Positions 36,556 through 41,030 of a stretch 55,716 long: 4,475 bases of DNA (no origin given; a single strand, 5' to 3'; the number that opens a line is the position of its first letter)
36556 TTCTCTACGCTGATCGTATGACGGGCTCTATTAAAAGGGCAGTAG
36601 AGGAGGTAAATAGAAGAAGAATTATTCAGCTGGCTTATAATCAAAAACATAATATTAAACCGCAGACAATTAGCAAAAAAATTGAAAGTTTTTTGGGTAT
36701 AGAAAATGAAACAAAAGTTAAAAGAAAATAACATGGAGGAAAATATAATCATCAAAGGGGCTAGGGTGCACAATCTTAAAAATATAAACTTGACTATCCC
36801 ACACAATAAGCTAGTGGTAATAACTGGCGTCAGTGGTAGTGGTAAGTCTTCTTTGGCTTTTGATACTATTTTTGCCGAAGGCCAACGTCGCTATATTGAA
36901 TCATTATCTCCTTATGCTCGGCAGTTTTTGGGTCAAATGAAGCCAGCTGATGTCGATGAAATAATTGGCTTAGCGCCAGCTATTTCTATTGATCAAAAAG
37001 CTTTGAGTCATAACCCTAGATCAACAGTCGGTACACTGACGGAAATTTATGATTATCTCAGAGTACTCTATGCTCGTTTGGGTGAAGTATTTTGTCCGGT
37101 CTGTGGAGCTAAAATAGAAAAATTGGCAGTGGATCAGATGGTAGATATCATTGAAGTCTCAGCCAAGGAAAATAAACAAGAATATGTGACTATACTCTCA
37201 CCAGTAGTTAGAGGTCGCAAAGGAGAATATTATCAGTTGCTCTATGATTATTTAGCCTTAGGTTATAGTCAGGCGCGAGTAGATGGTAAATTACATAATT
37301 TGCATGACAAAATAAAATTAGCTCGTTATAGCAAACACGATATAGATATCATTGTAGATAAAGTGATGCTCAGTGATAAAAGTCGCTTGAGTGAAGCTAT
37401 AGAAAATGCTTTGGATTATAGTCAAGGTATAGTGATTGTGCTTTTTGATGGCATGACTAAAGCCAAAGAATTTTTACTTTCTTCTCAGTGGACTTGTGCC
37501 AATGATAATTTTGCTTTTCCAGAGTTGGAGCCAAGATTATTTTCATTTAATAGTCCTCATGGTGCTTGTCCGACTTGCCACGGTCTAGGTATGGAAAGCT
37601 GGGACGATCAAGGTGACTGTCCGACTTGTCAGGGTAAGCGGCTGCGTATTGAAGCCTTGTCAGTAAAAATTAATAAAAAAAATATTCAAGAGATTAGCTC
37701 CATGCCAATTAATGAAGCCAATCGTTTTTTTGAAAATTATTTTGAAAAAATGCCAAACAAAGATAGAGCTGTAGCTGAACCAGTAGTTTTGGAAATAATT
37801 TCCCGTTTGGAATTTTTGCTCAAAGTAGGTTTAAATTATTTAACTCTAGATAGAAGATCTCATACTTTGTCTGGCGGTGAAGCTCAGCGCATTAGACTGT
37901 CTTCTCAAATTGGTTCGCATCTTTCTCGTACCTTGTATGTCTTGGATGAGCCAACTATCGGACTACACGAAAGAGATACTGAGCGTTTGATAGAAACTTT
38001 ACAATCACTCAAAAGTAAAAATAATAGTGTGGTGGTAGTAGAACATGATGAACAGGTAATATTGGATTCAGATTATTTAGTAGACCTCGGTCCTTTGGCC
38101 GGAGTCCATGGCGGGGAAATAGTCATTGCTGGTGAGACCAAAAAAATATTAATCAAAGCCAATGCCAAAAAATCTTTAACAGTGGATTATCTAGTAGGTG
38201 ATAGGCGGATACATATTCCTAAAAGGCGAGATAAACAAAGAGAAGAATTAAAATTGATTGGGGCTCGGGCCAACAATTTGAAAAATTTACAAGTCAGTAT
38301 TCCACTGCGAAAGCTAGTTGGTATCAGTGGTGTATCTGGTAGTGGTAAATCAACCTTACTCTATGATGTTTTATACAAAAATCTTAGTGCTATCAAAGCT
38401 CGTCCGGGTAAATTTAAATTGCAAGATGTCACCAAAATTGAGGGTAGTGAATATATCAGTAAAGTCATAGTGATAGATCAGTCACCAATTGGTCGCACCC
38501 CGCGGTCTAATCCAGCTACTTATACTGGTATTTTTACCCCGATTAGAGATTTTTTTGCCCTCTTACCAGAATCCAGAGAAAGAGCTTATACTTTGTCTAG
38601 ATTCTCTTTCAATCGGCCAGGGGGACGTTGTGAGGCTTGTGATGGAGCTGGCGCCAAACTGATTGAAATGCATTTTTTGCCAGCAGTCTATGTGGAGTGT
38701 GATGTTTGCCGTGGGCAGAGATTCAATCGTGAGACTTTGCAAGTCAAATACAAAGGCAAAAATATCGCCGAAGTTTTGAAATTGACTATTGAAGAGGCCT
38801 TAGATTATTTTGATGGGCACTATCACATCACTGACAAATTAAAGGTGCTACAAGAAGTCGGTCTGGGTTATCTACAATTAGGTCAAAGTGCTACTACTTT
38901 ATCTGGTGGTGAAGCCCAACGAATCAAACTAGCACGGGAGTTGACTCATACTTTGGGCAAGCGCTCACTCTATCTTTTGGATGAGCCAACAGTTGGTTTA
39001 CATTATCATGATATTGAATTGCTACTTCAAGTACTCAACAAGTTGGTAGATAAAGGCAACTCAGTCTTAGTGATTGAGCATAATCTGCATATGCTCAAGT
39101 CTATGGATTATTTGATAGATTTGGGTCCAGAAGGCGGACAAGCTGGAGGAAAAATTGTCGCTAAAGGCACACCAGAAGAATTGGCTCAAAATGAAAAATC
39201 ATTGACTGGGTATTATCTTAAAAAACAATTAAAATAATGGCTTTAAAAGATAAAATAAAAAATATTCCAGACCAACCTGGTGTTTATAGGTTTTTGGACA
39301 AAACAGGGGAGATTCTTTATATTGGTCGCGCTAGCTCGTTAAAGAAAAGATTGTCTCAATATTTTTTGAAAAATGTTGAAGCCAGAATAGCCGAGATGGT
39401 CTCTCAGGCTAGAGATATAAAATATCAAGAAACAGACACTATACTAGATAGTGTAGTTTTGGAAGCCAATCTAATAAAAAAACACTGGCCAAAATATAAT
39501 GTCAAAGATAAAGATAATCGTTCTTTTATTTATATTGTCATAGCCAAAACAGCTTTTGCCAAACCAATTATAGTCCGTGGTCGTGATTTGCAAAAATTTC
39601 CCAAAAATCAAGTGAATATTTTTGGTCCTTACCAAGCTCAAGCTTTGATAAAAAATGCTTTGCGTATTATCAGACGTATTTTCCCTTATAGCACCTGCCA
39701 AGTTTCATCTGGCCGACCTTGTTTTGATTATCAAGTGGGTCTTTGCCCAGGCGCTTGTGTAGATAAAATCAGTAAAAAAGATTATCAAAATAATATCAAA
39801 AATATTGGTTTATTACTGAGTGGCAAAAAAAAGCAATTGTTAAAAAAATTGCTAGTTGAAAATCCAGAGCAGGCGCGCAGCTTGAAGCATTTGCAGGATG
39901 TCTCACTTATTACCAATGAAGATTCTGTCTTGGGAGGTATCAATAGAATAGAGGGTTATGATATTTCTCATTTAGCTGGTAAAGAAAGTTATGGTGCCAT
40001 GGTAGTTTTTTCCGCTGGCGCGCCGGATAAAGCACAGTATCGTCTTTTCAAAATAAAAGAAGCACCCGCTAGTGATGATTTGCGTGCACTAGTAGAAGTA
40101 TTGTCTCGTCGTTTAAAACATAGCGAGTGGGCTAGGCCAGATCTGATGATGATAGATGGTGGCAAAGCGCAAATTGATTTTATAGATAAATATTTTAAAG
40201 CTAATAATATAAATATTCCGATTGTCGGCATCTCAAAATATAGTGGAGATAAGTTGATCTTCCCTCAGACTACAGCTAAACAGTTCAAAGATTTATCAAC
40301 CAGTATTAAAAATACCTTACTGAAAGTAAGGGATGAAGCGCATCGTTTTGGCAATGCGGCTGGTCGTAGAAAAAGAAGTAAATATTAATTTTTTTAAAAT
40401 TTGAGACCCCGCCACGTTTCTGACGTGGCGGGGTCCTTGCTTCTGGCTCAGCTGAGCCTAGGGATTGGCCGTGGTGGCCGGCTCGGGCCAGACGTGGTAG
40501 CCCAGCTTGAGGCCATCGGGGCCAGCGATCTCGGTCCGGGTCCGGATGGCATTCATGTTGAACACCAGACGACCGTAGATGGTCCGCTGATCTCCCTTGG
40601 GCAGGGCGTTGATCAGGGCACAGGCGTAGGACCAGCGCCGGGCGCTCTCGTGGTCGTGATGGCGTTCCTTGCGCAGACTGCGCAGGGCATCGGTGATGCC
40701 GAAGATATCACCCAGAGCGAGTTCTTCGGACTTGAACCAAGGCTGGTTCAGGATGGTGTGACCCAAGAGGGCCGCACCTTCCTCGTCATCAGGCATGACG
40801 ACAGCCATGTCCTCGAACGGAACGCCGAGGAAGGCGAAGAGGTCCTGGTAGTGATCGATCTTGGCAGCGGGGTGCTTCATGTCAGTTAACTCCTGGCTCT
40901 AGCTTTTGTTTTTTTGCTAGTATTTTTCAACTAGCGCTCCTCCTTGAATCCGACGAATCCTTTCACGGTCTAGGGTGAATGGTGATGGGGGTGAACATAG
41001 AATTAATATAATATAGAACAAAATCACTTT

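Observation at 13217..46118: Five GC-rich islands of self-contained expression cassettes scattered between core genes of an AT-rich genome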

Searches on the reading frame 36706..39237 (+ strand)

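Call 112: search_protein_families(library=pfam, max_evalue=0.0001, proteins=[window:36706-39237:+])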
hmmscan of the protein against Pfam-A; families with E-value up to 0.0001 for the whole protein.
window:36706-39237:+ (843 aa): 10 families
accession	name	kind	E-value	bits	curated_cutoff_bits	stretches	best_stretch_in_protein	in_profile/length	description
PF17760.6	UvrA_inter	-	7.2e-26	90.6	23.3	1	143-246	4-106/109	UvrA interaction domain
PF00005.33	ABC_tran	-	2.3e-23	83.8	25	1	713-762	90-136/137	ABC transporter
PF02463.25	SMC_N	-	4.8e-13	49.5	40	0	706-805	111-210/220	RecF/RecN/SMC N terminal domain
PF13304.12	AAA_21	-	5e-07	30.5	27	0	748-788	254-294/304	AAA domain, putative AbiEii toxin, Type IV TA system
PF13555.12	AAA_29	-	1.3e-06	28.5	27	0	531-552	18-39/61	P-loop containing region of AAA domain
PF20703.3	nSTAND1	-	5.3e-06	26.7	27.1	0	28-52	27-51/379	Novel STAND NTPase 1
PF13191.12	AAA_16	-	5.4e-06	27.4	32.6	0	35-74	25-69/167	AAA ATPase domain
PF00684.25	DnaJ_CXXCXGXG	-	9.6e-06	26.2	32.7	0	288-315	1-28/65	DnaJ central domain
PF20720.3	nSTAND3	-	1.3e-05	25.4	27.2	0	31-52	14-35/155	Novel STAND NTPase 3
PF13175.12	AAA_15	-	4.3e-05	23.7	32.1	0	407-453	328-366/374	AAA ATPase domain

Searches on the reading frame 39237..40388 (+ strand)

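Call 61: search_protein_families(library=pfam, max_evalue=0.001, proteins=[window:39237-40388:+])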
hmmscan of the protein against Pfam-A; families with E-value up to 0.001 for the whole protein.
window:39237-40388:+ (383 aa): 3 families
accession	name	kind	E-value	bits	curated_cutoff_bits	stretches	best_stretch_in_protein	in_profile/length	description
PF08459.17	UvrC_RNaseH_dom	-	1.2e-35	123.2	22.3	1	235-371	10-157/159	UvrC RNAse H endonuclease domain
PF01541.30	GIY-YIG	-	7.3e-09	36.2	22.6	1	14-88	2-78/78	GIY-YIG catalytic domain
PF24348.1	DUF7508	-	0.00011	22.7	26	1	5-45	13-52/79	Domain of unknown function (DUF7508)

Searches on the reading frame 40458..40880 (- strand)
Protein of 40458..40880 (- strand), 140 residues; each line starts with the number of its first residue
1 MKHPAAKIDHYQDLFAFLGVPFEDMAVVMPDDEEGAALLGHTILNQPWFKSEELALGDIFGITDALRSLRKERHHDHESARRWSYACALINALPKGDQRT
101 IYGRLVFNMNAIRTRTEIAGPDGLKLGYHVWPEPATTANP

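Call 16: search_protein_families(library=pfam, max_evalue=1, proteins=[window:40458-40880:-])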
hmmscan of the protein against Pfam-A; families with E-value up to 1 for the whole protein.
window:40458-40880:- (140 aa): 0 families

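Call 17: search_protein_families(library=phrogs, max_evalue=1, proteins=[window:40458-40880:-])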
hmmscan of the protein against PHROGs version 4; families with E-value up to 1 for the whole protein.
window:40458-40880:- (140 aa): 1 family
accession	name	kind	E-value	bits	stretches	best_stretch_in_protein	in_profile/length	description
phrog_14975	-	unknown function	0.37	11.9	1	35-79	33-75/91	-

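Call 18: find_encoding_contigs(protein=window:40458-40880:-, flank=6000, max_places=10)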
Protein window:40458-40880:- (140 aa): 1 contig read that carries it; 1 place shown.
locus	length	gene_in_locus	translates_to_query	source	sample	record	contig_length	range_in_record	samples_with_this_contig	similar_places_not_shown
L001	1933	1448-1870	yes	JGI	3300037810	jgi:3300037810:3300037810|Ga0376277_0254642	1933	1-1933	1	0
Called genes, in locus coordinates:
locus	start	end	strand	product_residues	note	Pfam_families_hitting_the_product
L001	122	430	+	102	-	-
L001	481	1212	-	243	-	PF03734:YkuD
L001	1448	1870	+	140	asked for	-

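Call 40: find_related_loci(query=window:40458-40880:-, collection=viral_contigs, flank=8000)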
Query window:40458-40880:- (140 aa) in viral_contigs; peptide patterns used: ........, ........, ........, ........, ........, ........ (x = any residue, [..] = any of these).
No stretch of DNA in the collection matches any of the patterns.

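Call 98: find_related_loci(query=window:40458-40880:-, collection=metagenome_contigs, flank=8000)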
Query window:40458-40880:- (140 aa) in metagenome_contigs; peptide patterns used: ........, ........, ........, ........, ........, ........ (x = any residue, [..] = any of these).
73 stretches matched a pattern, but none encodes a relative of the query by tblastn (E <= 1e-3).

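Call 114: search_protein_families(library=ncbifam, max_evalue=0.1, proteins=[window:40458-40880:-])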
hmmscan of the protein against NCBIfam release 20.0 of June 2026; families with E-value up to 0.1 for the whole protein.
window:40458-40880:- (140 aa): 0 families

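Call 115: search_protein_families(library=padloc, max_evalue=0.1, proteins=[window:40458-40880:-])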
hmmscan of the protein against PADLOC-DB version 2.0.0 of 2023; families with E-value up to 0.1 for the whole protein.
window:40458-40880:- (140 aa): 0 families
